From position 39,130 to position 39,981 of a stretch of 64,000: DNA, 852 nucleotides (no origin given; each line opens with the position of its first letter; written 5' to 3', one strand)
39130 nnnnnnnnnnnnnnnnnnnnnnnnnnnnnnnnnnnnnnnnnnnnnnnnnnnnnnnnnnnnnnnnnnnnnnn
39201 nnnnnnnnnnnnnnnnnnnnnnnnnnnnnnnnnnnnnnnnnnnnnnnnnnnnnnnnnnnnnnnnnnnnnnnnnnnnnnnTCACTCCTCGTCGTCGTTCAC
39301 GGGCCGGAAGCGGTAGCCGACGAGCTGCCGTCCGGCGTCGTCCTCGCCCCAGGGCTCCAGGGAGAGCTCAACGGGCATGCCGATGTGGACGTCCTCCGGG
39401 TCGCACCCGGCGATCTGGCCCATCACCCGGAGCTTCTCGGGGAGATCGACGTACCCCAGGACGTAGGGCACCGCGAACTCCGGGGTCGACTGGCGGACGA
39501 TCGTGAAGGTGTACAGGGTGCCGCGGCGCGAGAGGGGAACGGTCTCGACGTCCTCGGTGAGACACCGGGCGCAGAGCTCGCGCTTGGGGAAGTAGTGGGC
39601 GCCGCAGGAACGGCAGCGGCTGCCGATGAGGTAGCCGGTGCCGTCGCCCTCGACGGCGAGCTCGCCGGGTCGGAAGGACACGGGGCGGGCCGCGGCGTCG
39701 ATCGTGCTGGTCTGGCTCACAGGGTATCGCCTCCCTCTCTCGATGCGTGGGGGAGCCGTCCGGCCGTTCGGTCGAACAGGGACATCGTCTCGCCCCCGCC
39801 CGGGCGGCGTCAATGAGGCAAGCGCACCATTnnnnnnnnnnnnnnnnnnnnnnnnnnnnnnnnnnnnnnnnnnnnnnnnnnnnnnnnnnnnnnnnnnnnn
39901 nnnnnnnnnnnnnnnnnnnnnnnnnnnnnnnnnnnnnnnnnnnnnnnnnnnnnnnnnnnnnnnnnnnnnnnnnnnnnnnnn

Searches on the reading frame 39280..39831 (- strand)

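Call 53: search_protein_families(library=pfam, proteins=[window:39280-39831:-], max_evalue=0.00001)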
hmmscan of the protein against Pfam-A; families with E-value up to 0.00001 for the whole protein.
window:39280-39831:- (183 aa): 2 families
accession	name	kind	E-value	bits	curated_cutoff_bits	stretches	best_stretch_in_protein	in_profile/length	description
PF01796.24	OB_ChsH2_C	-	5.8e-23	81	27.1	1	98-157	2-63/65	ChsH2, C-terminal OB-fold domain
PF12172.15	zf-ChsH2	-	1.9e-10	40.8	23.2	1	65-96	6-37/37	ChsH2, rubredoxin-like zinc ribbon domain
